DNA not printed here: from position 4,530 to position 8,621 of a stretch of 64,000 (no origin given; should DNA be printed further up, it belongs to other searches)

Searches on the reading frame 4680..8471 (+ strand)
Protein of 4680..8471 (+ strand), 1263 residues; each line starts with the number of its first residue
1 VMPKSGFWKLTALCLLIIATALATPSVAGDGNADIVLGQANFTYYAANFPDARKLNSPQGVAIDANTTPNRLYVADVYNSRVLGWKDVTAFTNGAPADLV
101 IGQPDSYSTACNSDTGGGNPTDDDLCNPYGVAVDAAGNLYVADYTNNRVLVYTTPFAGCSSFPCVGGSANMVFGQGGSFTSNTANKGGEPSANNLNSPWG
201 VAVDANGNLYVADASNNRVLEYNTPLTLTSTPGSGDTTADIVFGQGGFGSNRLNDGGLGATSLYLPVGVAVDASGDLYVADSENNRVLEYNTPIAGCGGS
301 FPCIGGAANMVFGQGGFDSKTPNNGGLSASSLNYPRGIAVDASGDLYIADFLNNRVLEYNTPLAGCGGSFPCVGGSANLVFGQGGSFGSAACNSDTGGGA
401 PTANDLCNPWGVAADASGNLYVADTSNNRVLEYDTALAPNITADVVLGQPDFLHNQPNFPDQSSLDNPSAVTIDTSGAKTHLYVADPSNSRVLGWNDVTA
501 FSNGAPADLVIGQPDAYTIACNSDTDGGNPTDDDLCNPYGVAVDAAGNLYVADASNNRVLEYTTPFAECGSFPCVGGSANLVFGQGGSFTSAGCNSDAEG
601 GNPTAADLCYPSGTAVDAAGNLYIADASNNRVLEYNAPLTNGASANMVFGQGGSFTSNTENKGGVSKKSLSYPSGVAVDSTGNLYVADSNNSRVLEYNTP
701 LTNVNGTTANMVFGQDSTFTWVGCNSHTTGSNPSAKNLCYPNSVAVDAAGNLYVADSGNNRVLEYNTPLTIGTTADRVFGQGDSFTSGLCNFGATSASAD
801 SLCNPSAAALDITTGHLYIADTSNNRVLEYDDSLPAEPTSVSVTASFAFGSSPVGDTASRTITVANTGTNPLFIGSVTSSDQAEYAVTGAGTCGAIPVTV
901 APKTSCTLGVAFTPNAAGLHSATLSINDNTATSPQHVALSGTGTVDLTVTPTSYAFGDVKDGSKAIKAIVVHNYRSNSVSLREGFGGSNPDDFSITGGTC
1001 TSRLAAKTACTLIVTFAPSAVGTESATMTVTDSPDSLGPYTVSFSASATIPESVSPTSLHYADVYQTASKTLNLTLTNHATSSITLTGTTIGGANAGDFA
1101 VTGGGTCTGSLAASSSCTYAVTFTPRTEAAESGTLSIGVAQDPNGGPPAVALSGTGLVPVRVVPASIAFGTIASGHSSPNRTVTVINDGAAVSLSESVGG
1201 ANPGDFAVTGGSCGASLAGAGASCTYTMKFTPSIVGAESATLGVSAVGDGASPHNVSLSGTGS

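Call 60: search_protein_families(library=pfam, proteins=[window:4680-8471:+], max_evalue=0.00001)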
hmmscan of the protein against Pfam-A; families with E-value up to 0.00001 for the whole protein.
window:4680-8471:+ (1263 aa): 11 families
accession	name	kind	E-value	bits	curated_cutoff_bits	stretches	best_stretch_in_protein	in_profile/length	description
PF01436.27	NHL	-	1.1e-90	293.8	20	7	670-695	1-26/28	NHL repeat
PF25021.1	TEN_NHL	-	1.8e-40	139.4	27.1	0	475-560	79-166/357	Teneurin NHL domain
PF22073.2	Cep192_D4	-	2.6e-27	95.6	35.5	1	846-943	10-111/112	Cep192 domain 4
PF15780.11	ASH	-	4.7e-19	68.8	27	1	841-935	8-97/98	Abnormal spindle-like microcephaly-assoc'd, ASPM-SPD-2-Hydin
PF06739.17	SBBP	-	2.8e-18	66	20.5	0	669-687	12-29/38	Beta-propeller repeat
PF08450.18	SGL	-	7.8e-17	62.1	26.3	0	608-698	133-211/246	SMP-30/Gluconolactonase/LRE-like region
PF22544.2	HYDIN_VesB_CFA65-like_Ig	-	9e-14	52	25.5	1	847-941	10-99/100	HYDIN/CFA65/VesB-like, Ig-like domain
PF06977.17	SdiA-regulated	-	1e-08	35.1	21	0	532-552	219-239/249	SdiA-regulated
PF20067.5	SSL_N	-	1.8e-08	34.5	18.9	0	200-214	25-39/46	Strictosidine synthase-like, N-terminal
PF12371.14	TMEM131_like_N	-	4.1e-08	33.8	28.8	0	847-927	8-83/84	Transmembrane protein 131-like N-terminal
PF24507.1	Ig_CFAP65_4th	-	2.5e-06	28.2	27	0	899-943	33-76/76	CFAP65, fourth Ig-like domain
